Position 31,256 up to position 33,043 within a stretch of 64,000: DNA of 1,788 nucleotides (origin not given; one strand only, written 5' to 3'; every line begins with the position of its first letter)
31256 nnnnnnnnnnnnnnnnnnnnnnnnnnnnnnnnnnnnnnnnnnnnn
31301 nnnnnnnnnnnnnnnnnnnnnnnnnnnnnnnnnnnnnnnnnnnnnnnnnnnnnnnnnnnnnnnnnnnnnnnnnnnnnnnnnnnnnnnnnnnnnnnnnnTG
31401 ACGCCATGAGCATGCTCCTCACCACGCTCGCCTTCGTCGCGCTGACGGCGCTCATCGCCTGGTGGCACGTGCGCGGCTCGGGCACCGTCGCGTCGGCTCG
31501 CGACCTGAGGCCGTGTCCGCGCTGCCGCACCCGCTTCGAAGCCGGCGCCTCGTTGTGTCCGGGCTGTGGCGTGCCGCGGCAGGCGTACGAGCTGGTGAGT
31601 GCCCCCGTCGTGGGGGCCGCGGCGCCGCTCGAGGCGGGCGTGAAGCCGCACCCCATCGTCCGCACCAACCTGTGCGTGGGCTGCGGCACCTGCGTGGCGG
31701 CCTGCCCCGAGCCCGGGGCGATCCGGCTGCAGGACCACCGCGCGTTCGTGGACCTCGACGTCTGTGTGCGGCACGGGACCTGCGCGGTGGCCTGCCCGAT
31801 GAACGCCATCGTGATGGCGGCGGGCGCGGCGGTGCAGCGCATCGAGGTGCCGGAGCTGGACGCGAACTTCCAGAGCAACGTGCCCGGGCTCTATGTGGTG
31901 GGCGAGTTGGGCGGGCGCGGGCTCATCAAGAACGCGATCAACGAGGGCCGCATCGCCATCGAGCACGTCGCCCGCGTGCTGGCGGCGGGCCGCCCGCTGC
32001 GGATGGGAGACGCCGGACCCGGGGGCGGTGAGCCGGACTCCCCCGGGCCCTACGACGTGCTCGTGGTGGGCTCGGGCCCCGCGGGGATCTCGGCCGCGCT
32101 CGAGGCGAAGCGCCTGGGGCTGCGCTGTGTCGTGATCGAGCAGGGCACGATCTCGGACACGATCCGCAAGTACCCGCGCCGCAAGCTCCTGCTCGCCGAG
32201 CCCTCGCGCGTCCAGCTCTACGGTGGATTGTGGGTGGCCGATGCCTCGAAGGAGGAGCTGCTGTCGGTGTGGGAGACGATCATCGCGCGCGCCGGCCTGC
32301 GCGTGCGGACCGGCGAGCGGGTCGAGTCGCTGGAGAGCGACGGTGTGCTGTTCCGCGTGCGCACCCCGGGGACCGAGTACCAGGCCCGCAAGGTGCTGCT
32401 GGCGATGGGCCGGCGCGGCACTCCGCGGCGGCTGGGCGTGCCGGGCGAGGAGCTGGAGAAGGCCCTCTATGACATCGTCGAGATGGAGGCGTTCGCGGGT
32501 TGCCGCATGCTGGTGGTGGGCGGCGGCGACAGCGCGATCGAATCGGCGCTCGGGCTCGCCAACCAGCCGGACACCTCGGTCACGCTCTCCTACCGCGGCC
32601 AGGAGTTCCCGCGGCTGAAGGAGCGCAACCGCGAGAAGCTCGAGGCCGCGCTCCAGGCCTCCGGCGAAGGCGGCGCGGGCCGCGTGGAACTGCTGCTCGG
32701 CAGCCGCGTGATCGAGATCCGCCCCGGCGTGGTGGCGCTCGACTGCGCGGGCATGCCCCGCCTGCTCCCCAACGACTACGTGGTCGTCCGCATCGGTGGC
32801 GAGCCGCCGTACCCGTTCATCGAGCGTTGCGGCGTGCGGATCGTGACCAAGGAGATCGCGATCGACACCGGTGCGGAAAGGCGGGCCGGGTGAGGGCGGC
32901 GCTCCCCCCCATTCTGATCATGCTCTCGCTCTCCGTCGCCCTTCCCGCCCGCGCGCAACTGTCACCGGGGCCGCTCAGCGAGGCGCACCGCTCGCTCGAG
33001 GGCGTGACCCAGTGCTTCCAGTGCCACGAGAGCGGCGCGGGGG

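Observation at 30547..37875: Candidate trans-envelope multiheme electron conduit: His-rich membrane protein + FeS-flavoprotein + 20-heme + 17-heme cytochromes + outer-membrane beta-barrel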

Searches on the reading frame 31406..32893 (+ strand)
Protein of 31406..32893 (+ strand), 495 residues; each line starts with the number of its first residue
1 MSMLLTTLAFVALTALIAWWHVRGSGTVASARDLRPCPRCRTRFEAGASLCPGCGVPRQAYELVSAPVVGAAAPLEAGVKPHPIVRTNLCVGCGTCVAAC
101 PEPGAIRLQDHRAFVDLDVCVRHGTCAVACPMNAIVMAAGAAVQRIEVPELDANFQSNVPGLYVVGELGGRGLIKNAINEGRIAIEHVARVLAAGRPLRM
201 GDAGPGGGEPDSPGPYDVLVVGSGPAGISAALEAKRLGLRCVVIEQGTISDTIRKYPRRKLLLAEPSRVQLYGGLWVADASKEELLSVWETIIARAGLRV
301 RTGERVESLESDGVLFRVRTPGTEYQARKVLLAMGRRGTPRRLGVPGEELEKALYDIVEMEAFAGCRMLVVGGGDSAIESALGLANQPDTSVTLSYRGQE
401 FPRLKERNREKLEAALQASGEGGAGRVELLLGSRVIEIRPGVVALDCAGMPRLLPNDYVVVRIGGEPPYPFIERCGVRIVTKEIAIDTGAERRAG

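Call 4: search_protein_families(library=pfam, max_evalue=0.01, proteins=[window:31406-32890:+])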
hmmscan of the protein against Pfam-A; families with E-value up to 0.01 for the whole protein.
window:31406-32890:+ (495 aa): 23 families
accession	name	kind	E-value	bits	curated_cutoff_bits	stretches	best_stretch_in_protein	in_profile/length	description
PF13738.12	Pyr_redox_3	-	8.2e-38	130.8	30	1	219-479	1-281/305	Pyridine nucleotide-disulphide oxidoreductase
PF07992.20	Pyr_redox_2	-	2.4e-23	83.4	26.1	1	216-488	1-261/291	Pyridine nucleotide-disulphide oxidoreductase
PF03486.20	HI0933_like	-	3.4e-10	40.2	50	2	217-247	2-32/244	HI0933-like protein Rossmann domain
PF00890.30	FAD_binding_2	-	1.2e-08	35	20.4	1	217-248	1-32/414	FAD binding domain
PF01266.30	DAO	-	4e-08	33.6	27.9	2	217-250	1-35/353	FAD dependent oxidoreductase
PF13237.11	Fer4_10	-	4.8e-08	33.3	25.5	1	84-131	3-53/53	4Fe-4S dicluster domain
PF00070.33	Pyr_redox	-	1.8e-07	32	22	0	367-402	1-35/82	Pyridine nucleotide-disulphide oxidoreductase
PF12838.12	Fer4_7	-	3.3e-07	31.1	27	1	90-134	2-52/52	4Fe-4S dicluster domain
PF00037.32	Fer4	-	3.9e-07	30.1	21.1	1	84-101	2-19/24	4Fe-4S binding domain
PF12797.12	Fer4_2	-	5.8e-07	29.5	24.5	2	81-102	1-22/22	4Fe-4S binding domain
PF12831.13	FAD_oxidored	-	1.4e-06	28.3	27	1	217-247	1-31/416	FAD dependent oxidoreductase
PF12837.12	Fer4_6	-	8.4e-06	25.9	25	1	84-106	3-24/24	4Fe-4S binding domain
PF14697.11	Fer4_21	-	9.7e-06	26.1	35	1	85-137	3-59/59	4Fe-4S dicluster domain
PF01494.25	FAD_binding_3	-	1.2e-05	25.2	22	1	216-246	2-32/349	FAD binding domain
PF01134.28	GIDA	-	9.4e-05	22.1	22.1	1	217-246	1-30/391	Glucose inhibited division protein A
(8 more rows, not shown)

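Call 5: search_protein_families(library=ncbifam, max_evalue=0.01, proteins=[window:31406-32890:+])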
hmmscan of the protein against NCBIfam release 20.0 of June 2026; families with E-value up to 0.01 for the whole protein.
window:31406-32890:+ (495 aa): 121 families (the best 25 are shown)
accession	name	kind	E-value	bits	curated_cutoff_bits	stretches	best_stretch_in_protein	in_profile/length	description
TIGR04018.1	Bthiol_YpdA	hypoth_equivalog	1.5e-43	148.8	339.9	1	217-483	1-265/316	YpdA family putative bacillithiol disulfide reductase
TIGR01292.1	TRX_reduct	equivalog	6.6e-18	64.5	343.45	1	216-401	1-176/300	thioredoxin-disulfide reductase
TIGR03143.1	AhpF_homolog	hypoth_equivalog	1.8e-13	49.9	687.65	1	216-402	5-179/555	putative alkyl hydroperoxide reductase F subunit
TIGR03140.1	AhpF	equivalog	1.5e-12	46.8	502.9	1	211-386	208-373/515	alkyl hydroperoxide reductase subunit F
NF045874.1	Vhu_polyferre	exception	2.2e-12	46.4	600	1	59-141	99-180/381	F420-non-reducing hydrogenase associated-polyferredoxin VhuB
NF003585.0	PRK05249.1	equivalog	7.8e-11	41.2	465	1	216-247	7-38/464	Si-specific NAD(P)(+) transhydrogenase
NF009410.0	PRK12771.1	subfamily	9.4e-11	41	516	2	89-140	513-565/566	NAD(P)-binding protein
NF040770.1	hetero_SS_HdrA2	exception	1.1e-10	40.3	1100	1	84-139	573-627/777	CoB-CoM heterodisulfide reductase HdrA2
TIGR00275.1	TIGR00275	subfamily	2.5e-10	39.8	183.8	2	278-341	101-164/401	aminoacetone oxidase family FAD-binding enzyme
NF004776.0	PRK06116.1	equivalog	1.4e-09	37.5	480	2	216-251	5-40/450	glutathione-disulfide reductase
TIGR01350.1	lipoamide_DH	equivalog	3.4e-09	35.9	408.8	1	216-247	2-33/461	dihydrolipoyl dehydrogenase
TIGR02700.1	flavo_MJ0208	hypoth_equivalog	3.8e-09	36.2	251.35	1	81-153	142-209/234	dihydromethanopterin reductase (acceptor)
TIGR02179.1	PorD_KorD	subfamily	5.5e-09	36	60.05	1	82-138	19-75/78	2-oxoacid:acceptor oxidoreductase, delta subunit, pyruvate/2-ketoisovalerate family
TIGR01424.1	gluta_reduc_2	equivalog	5.5e-09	35.1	606.05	1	285-420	92-221/446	glutathione-disulfide reductase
NF040505.1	ArsO_flavin_mono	equivalog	7.2e-09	35.5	425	1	216-380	1-175/346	ArsO family NAD(P)H-dependent flavin-containing monooxygenase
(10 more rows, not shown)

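Call 6: find_encoding_contigs(protein=window:31406-32893:+, flank=10000, max_places=5)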
Protein window:31406-32893:+ (495 aa): no gene with exactly this product is on record in the collection.

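Call 30: search_solved_structures(query=window:31406-32890:+, max_evalue=0.001)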
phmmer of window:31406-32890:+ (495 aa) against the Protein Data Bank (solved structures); distinct sequences matched with E-value up to 0.001: 102 (the best 60 are shown).
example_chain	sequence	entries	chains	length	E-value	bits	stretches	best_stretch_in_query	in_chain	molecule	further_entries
7a76_A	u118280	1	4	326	8.1e-29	103.8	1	218-479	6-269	THIOREDOXIN REDUCTASE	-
7a7b_A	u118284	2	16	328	9.5e-26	93.6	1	218-484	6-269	YpdA family putative bacillithiol disulfide reductase Bdr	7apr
2zbw_A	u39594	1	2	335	1.9e-16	62.9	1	217-410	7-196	Thioredoxin reductase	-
7jyp_A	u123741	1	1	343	3.9e-14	55.3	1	215-388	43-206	Thioredoxin reductase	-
5uwy_A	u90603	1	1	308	9.5e-14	54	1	215-399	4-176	Thioredoxin reductase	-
5uth_A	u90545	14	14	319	8.3e-13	50.9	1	215-405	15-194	Thioredoxin reductase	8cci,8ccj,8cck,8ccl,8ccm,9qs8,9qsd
3ab1_A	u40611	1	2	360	2.2e-12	49.6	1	216-404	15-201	Ferredoxin--NADP reductase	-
4zn0_A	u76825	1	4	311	2.3e-12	49.5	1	215-438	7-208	Thioredoxin reductase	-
2q7v_A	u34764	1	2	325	1.5e-11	46.8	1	215-397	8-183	Thioredoxin reductase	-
5mh4_A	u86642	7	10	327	2e-11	46.4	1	214-400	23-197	Thioredoxin reductase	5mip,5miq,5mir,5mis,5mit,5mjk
9xub_A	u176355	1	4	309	4.5e-11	45.2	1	215-405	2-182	Thioredoxin reductase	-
5ygq_A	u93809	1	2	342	5e-11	45.1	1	217-404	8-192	Ferredoxin--NADP reductase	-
2a87_A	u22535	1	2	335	6e-11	44.8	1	216-405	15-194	Thioredoxin reductase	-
4gcm_A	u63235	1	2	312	1.2e-10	43.9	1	216-401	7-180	Thioredoxin reductase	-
3f8d_A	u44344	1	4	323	2e-09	39.8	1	213-479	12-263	Thioredoxin reductase (TrxB-3)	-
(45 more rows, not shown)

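Call 63: find_homologous_proteins(query=window:31406-32890:+, max_evalue=1e-20)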
Query window:31406-32890:+ (495 aa): 7722 proteins with E <= 1e-20 among 8000 candidates; the best 120 are listed.
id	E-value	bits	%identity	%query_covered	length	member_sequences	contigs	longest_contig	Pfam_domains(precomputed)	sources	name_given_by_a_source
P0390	1.4e-298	1008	91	100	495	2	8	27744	PF14697.12,PF07992.21,PF12837.13,PF00070.34,PF03486.21,PF12838.13,PF01266.31,PF12797.13,PF00890.31,PF00037.33,PF13738.13,PF13237.12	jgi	jgi:thioredoxin reductase/Pyruvate/2-oxoacid:ferredoxin oxidoreductase delta subunit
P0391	1.2e-288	976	89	100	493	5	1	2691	PF14697.12,PF07992.21,PF12837.13,PF03486.21,PF12838.13,PF01266.31,PF12797.13,PF00890.31,PF12773.14,PF00037.33,PF13738.13,PF13237.12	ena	-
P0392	6.7e-280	947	85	100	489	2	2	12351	PF14697.12,PF07992.21,PF12837.13,PF00070.34,PF03486.21,PF12838.13,PF01266.31,PF12797.13,PF00890.31,PF12773.14,PF00037.33,PF13738.13,PF13237.12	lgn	-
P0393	1.7e-278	942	85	100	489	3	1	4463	PF14697.12,PF07992.21,PF12837.13,PF00070.34,PF03486.21,PF12838.13,PF12831.14,PF01266.31,PF12797.13,PF00890.31,PF00037.33,PF13738.13,PF13237.12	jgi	jgi:thioredoxin reductase/NAD-dependent dihydropyrimidine dehydrogenase PreA subunit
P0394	3.1e-275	931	85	100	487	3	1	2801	PF14697.12,PF07992.21,PF12837.13,PF00070.34,PF03486.21,PF12838.13,PF01494.26,PF12831.14,PF01266.31,PF12797.13,PF00890.31,PF12773.14,PF00037.33,PF13738.13,PF13237.12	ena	-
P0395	3.4e-275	931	85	100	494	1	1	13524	PF14697.12,PF07992.21,PF12837.13,PF00070.34,PF03486.21,PF12838.13,PF01266.31,PF12797.13,PF00890.31,PF00037.33,PF13738.13,PF13237.12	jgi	jgi:thioredoxin reductase/ferredoxin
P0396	6.0e-275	930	83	100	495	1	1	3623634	PF14697.12,PF07992.21,PF12837.13,PF00070.34,PF03486.21,PF12838.13,PF01494.26,PF01266.31,PF12797.13,PF00890.31,PF00037.33,PF13738.13,PF13237.12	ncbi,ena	-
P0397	3.3e-274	928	84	100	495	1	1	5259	PF01266.31,PF12797.13,PF00890.31,PF07992.21,PF12837.13,PF00070.34,PF00037.33,PF13738.13,PF03486.21,PF12838.13,PF13237.12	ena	-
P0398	3.9e-273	925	86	100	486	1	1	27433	PF14697.12,PF07992.21,PF12837.13,PF00070.34,PF03486.21,PF12838.13,PF01266.31,PF12797.13,PF00890.31,PF12773.14,PF00037.33,PF13738.13,PF13237.12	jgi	jgi:thioredoxin reductase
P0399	4.6e-270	914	84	100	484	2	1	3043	PF14697.12,PF13450.13,PF07992.21,PF00070.34,PF03486.21,PF12838.13,PF01946.24,PF01266.31,PF12797.13,PF00890.31,PF00037.33,PF13738.13,PF13237.12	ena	-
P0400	6.5e-263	891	82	100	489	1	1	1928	PF14697.12,PF07992.21,PF12837.13,PF00070.34,PF03486.21,PF12838.13,PF01494.26,PF01266.31,PF12797.13,PF00890.31,PF00037.33,PF13738.13,PF13237.12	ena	-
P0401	2.3e-242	823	77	100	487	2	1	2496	PF14697.12,PF07992.21,PF00070.34,PF03486.21,PF12838.13,PF01266.31,PF12797.13,PF00890.31,PF12773.14,PF00037.33,PF13738.13,PF13237.12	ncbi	-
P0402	4.1e-237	806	75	99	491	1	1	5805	PF14697.12,PF13450.13,PF07992.21,PF00070.34,PF03486.21,PF12838.13,PF01494.26,PF12831.14,PF01946.24,PF01266.31,PF12797.13,PF00890.31,PF00037.33,PF13738.13,PF13237.12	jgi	jgi:thioredoxin reductase/ferredoxin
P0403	4.4e-231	786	75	100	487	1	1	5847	PF14697.12,PF07992.21,PF12837.13,PF00070.34,PF03486.21,PF12838.13,PF01266.31,PF12797.13,PF00890.31,PF00037.33,PF13738.13,PF13237.12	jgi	jgi:thioredoxin reductase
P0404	5.9e-230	782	74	100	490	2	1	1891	PF14697.12,PF07992.21,PF12837.13,PF00070.34,PF03486.21,PF12838.13,PF12831.14,PF01266.31,PF12797.13,PF00890.31,PF13738.13,PF13237.12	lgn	-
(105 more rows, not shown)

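Call 91: search_dna_similar(query=window:31406-32890:+, collection=plasmids, mode=protein, max_evalue=1e-20, max_rows=25)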
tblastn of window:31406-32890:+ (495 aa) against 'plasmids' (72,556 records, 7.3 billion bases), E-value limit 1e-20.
Records with a match: 16; places in all: 16; records where one place covers at least 80% of the query: 1.
Best place of each record, by identity: <60% 16.
By first word of the organism name: Sphingobium 12; Emticicia 1; Pseudoalteromonas 1; Bacillus 1; Brevibacillus 1.
By predicted mobility (MOB-suite, as given by PLSDB): non-mobilizable 15; conjugative 1.
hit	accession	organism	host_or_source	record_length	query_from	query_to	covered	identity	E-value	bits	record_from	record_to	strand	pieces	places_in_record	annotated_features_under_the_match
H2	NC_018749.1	Emticicia oligotrophica DSM 17448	warm spring water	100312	79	482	82%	37.4%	3e-81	282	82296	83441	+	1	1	NAD(P)-binding domain-containing protein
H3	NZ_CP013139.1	Pseudoalteromonas sp. Bsw20308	seawater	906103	149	479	67%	29.5%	3e-28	126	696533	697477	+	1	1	NAD(P)-binding domain-containing protein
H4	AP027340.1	Sphingobium sp. TomTYG73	-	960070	218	483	54%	31.2%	6e-28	125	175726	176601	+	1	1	hypothetical protein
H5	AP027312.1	Sphingobium sp. TomMM7A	-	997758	218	483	54%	31.2%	1e-27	124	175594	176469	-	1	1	hypothetical protein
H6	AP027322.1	Sphingobium sp. TomTYG43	-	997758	218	483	54%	31.2%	1e-27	124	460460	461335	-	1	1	hypothetical protein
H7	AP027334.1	Sphingobium sp. TomTYG71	-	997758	218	483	54%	31.2%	1e-27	124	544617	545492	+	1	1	hypothetical protein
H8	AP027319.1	Sphingobium sp. TomTYG42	-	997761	218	483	54%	31.2%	1e-27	124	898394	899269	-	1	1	hypothetical protein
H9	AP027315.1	Sphingobium sp. TomMM15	-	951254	218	483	54%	31.2%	2e-27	124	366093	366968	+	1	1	hypothetical protein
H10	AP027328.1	Sphingobium sp. TomTYG64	-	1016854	218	483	54%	31.2%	9e-27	122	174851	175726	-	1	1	hypothetical protein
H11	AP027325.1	Sphingobium sp. TomTYG46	-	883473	218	483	54%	30.9%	1e-26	121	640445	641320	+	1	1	hypothetical protein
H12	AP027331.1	Sphingobium sp. TomTYG65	-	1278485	218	483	54%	30.2%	2e-25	118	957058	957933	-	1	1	hypothetical protein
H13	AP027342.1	Sphingobium sp. TomTYG74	-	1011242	218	483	54%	30.2%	3e-25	117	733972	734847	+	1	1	hypothetical protein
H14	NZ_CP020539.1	Sphingobium herbicidovorans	cell culture,soil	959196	218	483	54%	29.9%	2e-25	118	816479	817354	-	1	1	cyclic nucleotide-binding domain-containing protein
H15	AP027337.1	Sphingobium sp. TomTYG72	-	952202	218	483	54%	29.9%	1e-24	115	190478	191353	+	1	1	hypothetical protein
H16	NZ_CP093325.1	Bacillus sp. N5-665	whole organism,peat soil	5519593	219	492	55%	27.9%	3e-29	129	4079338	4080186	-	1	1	none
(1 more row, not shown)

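Call 92: get_annotated_region(hit=H3, flank=7000)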
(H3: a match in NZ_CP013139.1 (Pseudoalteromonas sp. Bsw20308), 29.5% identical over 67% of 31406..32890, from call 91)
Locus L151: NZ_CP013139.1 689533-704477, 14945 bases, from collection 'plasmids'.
description: Pseudoalteromonas sp. Bsw20308 plasmid pPBSW1, complete sequence
organism: Pseudoalteromonas sp. Bsw20308 (NCBI taxid 283699)
taxonomy: Bacteria; Pseudomonadota; Gammaproteobacteria; Alteromonadales; Pseudoalteromonadaceae; Pseudoalteromonas; Pseudoalteromonas sp. Bsw20308
host: -; source: seawater; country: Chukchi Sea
typing (MOB-suite, as given by PLSDB): non-mobilizable
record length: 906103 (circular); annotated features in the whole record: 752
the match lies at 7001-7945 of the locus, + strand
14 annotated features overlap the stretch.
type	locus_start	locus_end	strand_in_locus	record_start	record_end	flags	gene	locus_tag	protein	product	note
CDS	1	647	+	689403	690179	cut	-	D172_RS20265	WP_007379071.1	class III extradiol ring-cleavage dioxygenase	-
CDS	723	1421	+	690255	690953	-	-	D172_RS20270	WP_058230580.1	haloacid dehalogenase type II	GO:0006805 - xenobiotic metabolic process [Evidence IEA]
CDS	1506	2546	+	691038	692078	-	-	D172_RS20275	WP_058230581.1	IS481 family transposase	-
CDS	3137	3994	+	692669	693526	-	-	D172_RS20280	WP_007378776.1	hypothetical protein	-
CDS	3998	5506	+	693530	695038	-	-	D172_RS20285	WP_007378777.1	glycosyltransferase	-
CDS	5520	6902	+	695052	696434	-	-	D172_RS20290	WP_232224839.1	glycosyltransferase 87 family protein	-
CDS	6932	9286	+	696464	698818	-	-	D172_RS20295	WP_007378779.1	NAD(P)-binding domain-containing protein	-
CDS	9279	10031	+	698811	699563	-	-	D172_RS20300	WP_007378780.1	glycosyltransferase family 2 protein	-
CDS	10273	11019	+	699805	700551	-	-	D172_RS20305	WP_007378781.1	DUF2064 domain-containing protein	-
CDS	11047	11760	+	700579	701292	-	-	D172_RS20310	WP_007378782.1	glycosyltransferase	-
CDS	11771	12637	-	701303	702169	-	-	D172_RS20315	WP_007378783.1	LysR family transcriptional regulator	GO:0006355 - regulation of DNA-templated transcription [Evidence IEA]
CDS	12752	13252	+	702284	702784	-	-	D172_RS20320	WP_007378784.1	lactoylglutathione lyase family protein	-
CDS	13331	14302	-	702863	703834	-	-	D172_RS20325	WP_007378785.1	hypothetical protein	-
CDS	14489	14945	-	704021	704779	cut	-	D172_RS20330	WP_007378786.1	RES family NAD+ phosphorylase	-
